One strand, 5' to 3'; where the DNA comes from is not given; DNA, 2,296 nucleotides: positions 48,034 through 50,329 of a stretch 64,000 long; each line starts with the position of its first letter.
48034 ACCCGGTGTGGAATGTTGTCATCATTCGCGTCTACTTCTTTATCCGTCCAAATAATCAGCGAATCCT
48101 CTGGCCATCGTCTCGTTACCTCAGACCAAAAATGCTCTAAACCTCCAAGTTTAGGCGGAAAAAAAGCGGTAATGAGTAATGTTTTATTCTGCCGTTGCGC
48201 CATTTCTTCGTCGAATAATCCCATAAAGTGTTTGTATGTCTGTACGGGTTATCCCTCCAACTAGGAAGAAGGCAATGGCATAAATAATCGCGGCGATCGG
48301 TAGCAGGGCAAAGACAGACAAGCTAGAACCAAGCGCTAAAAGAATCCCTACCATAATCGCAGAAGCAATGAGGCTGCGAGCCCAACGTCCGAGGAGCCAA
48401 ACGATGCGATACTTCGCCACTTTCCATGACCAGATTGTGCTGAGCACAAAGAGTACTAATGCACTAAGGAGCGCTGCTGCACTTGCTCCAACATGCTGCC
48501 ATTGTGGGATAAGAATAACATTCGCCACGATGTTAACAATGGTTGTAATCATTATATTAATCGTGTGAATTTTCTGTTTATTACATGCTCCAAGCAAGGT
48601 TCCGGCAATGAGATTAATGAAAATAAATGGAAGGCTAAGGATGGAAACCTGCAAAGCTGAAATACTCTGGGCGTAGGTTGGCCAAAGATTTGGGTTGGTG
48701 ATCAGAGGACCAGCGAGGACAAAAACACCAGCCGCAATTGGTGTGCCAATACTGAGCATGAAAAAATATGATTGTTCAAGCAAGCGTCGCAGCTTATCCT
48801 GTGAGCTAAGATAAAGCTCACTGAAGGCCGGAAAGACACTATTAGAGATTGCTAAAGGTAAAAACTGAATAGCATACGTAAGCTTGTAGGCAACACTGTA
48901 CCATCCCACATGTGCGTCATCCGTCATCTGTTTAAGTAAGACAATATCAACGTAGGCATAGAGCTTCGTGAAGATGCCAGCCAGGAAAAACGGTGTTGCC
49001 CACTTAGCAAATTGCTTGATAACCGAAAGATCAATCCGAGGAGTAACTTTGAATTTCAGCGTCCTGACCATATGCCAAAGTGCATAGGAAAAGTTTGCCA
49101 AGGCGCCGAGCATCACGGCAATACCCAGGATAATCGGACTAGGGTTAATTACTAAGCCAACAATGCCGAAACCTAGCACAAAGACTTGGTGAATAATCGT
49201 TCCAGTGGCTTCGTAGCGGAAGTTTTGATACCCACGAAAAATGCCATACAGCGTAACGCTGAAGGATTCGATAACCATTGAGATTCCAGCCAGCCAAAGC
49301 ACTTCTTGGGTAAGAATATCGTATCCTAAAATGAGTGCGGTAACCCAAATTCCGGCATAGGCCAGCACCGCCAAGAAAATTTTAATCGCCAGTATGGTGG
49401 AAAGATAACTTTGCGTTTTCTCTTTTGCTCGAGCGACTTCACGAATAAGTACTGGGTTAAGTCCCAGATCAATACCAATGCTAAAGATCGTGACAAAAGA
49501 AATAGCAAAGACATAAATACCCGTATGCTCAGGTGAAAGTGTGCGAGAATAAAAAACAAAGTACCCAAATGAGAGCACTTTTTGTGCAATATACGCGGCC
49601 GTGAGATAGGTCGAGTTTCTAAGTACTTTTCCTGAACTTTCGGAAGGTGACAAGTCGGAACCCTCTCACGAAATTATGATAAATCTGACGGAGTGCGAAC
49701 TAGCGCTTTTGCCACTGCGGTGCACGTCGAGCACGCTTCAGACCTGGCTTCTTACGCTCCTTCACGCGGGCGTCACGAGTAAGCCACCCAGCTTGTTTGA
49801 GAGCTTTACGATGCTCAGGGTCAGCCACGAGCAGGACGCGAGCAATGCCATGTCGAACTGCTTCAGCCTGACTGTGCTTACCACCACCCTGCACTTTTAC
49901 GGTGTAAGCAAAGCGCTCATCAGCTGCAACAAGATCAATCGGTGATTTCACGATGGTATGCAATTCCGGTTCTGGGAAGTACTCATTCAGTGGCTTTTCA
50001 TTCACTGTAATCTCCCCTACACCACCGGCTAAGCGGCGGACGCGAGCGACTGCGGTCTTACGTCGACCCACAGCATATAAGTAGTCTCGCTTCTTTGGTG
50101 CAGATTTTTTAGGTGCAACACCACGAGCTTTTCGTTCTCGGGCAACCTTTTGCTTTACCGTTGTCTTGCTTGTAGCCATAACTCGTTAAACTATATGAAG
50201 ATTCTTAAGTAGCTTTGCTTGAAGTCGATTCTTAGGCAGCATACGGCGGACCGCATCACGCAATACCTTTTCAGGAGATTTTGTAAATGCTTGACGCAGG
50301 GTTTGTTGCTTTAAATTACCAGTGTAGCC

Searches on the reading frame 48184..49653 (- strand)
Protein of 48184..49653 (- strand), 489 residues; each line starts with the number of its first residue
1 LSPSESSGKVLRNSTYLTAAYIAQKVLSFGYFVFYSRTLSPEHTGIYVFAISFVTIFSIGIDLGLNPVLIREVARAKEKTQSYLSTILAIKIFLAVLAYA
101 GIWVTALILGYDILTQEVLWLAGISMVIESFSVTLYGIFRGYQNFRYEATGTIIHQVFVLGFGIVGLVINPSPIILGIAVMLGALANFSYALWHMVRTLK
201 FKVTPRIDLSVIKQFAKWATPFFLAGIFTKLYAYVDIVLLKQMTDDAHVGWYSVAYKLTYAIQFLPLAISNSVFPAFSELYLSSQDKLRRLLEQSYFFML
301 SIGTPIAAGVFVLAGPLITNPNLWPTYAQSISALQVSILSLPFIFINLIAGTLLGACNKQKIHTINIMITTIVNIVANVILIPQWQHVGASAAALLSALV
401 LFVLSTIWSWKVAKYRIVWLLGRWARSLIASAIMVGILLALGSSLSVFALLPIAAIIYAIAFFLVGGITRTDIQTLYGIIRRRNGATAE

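Call 14: search_protein_families(library=ncbifam, proteins=[window:48184-49653:-])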
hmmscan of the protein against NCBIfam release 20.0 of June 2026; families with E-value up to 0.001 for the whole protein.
window:48184-49653:- (489 aa): 4 families
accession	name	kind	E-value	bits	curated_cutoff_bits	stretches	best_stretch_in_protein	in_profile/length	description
NF041871.1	Wzx_EPS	equivalog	5.6e-23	81.4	800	1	11-486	3-481/492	exopolysaccharide biosynthesis flippase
NF050818.1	PolSacchBiosHfsF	equivalog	7.6e-08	31.8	700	1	20-464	12-459/468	polysaccharide biosynthesis protein HfsF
TIGR00797.1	matE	subfamily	4.5e-07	29.1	147.4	1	221-456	1-240/396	MATE family efflux transporter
TIGR02900.1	spore_V_B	equivalog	5.4e-06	25.4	372.3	1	11-158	2-158/488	stage V sporulation protein B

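Call 25: search_protein_families(library=pfam, proteins=[window:48184-49653:-], max_evalue=0.00001)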
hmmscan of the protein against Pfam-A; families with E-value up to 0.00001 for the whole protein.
window:48184-49653:- (489 aa): 4 families
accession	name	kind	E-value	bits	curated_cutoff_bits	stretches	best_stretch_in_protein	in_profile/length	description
PF01943.22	Polysacc_synt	-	4.6e-34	118.5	28.2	1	10-280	1-273/274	Polysaccharide biosynthesis protein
PF13440.11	Polysacc_synt_3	-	3.3e-22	79.5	23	1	36-319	3-281/293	Polysaccharide biosynthesis protein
PF03023.19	MurJ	-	4e-10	39.3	27.4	1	67-446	39-436/451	Lipid II flippase MurJ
PF01554.23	MatE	-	2.8e-07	30.8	24.9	1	221-380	1-161/161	MatE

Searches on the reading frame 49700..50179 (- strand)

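Call 88: search_protein_families(library=pfam, proteins=[window:49700-50179:-], max_evalue=0.001)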
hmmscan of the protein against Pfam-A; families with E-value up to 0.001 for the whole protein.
window:49700-50179:- (159 aa): 1 family
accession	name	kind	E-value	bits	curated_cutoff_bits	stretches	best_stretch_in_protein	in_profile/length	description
PF00380.25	Ribosomal_S9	-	6.9e-41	140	22.5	1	38-159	1-121/121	Ribosomal protein S9/S16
